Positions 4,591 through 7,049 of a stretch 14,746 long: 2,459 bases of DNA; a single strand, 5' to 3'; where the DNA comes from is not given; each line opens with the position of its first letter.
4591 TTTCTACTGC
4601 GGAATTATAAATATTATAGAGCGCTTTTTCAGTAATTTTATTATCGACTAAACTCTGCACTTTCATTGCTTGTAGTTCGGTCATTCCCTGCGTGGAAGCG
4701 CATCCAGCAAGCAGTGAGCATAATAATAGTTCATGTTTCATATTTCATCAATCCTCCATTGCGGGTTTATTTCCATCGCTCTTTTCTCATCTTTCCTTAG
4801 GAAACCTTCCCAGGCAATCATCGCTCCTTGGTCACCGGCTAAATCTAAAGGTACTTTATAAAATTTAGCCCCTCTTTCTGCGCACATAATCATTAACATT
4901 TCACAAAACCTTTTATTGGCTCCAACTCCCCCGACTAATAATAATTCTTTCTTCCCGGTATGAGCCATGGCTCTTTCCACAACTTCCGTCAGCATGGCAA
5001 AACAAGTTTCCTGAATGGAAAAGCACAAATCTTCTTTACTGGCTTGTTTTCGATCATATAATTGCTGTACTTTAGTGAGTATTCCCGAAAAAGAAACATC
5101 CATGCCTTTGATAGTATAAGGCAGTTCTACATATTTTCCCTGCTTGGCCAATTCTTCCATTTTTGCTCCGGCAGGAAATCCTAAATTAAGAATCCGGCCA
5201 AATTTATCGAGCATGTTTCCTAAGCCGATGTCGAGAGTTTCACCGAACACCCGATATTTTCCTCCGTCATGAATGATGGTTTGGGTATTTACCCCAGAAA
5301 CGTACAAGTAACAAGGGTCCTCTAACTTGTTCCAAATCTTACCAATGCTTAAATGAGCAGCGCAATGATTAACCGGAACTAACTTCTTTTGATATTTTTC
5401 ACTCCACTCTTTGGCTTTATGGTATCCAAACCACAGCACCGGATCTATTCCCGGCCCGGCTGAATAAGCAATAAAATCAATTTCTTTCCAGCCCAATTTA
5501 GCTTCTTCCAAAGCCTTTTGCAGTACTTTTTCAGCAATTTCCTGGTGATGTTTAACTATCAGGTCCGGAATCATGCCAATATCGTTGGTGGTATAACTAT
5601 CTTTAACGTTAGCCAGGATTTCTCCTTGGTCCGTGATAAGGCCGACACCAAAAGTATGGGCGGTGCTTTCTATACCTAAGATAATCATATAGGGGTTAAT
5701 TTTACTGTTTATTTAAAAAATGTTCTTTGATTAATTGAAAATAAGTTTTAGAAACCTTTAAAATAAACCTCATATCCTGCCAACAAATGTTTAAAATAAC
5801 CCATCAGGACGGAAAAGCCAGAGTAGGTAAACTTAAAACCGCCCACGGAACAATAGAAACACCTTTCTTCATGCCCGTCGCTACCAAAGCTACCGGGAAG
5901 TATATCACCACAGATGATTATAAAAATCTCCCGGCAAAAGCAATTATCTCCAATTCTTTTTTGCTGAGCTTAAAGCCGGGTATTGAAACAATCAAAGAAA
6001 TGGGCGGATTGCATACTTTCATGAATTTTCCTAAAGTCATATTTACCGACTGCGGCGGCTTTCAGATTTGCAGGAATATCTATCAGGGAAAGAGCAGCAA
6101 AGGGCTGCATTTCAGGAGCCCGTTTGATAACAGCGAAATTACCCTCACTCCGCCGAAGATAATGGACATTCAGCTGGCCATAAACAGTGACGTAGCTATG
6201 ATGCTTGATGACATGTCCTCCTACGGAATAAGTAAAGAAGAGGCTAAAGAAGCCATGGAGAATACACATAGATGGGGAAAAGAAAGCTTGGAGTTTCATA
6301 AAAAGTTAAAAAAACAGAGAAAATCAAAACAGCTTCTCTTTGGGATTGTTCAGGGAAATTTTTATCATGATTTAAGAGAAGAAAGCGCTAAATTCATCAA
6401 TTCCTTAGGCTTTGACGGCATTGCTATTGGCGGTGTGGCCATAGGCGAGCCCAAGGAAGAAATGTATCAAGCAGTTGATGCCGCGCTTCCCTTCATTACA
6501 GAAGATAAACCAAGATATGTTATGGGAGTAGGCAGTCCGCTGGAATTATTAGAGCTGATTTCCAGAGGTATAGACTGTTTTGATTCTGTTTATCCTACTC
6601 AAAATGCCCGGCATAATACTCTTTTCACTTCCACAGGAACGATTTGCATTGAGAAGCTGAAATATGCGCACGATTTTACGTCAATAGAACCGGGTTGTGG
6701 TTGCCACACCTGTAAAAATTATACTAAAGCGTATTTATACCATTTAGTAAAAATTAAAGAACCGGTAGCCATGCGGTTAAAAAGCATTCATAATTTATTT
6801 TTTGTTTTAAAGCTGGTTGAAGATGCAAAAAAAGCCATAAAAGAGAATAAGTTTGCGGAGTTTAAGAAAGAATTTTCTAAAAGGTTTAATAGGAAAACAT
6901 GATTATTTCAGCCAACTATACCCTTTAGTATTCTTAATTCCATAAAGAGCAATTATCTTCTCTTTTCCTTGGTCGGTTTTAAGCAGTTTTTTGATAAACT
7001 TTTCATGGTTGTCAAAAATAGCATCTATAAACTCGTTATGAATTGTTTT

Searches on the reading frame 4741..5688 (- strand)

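Call 9: search_protein_families(library=pfam, proteins=[window:4741-5688:-], max_evalue=0.001)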
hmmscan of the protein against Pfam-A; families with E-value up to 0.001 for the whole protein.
window:4741-5688:- (316 aa): 2 families
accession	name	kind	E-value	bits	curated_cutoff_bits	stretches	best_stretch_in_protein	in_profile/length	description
PF00814.31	TsaD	-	3.8e-70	237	24.8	1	24-293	2-264/264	tRNA N6-adenosine threonylcarbamoyltransferase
PF22521.2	HypF_C_2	-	1.1e-07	32.3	27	1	173-280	119-228/241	Carbamoyltransferase, Kae1-like Domain, second subdomain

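Call 60: search_protein_families(library=ncbifam, proteins=[window:4741-5688:-], max_evalue=0.00001)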
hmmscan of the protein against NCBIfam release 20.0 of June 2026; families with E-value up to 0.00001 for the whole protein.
window:4741-5688:- (316 aa): 4 families
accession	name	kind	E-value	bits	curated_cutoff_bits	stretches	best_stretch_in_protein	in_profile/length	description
TIGR03722.2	arch_KAE1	equivalog_domain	2.3e-117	391.7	375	1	3-316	1-319/323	KEOPS complex N(6)-L-threonylcarbamoyladenine synthase Kae1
NF007174.0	PRK09605.1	equivalog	8.8e-113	377.6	447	1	1-315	1-320/535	bifunctional N(6)-L-threonylcarbamoyladenine synthase/serine/threonine protein kinase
TIGR00329.1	gcp_kae1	subfamily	6.7e-78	262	207.8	1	4-292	1-305/305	tRNA (adenosine(37)-N6)-threonylcarbamoyltransferase complex transferase subunit TsaD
TIGR03723.1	T6A_TsaD_YgjD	equivalog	3e-60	204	296.1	1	3-297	1-311/314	tRNA (adenosine(37)-N6)-threonylcarbamoyltransferase complex transferase subunit TsaD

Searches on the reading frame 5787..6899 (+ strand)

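Call 9: search_protein_families(library=pfam, proteins=[window:5787-6899:+], max_evalue=0.001)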
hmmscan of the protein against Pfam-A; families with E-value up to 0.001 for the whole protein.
window:5787-6899:+ (371 aa): 1 family
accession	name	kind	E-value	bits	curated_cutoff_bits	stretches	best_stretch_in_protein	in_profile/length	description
PF01702.25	TGT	-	4.1e-134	447.6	26.3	1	10-367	2-355/357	Queuine tRNA-ribosyltransferase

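Call 60: search_protein_families(library=ncbifam, proteins=[window:5787-6899:+], max_evalue=0.00001)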
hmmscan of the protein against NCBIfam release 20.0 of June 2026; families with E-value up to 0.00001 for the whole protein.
window:5787-6899:+ (371 aa): 4 families
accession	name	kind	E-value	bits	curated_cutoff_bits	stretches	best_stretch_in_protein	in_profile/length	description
TIGR00430.1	Q_tRNA_tgt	equivalog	5e-128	427.2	306.75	1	2-370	1-366/368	tRNA guanosine(34) transglycosylase Tgt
TIGR00449.1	tgt_general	superfamily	1e-127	426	47.6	1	2-369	1-364/367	tRNA-guanine transglycosylase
TIGR00432.2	arcsn_tRNA_tgt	equivalog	5.1e-52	176.8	350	1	2-359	1-326/441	tRNA guanosine(15) transglycosylase TgtA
NF040592.1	tRNA_mod_ArcS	equivalog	8.6e-09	34.5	440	1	203-356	90-225/575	archaeosine synthase subunit alpha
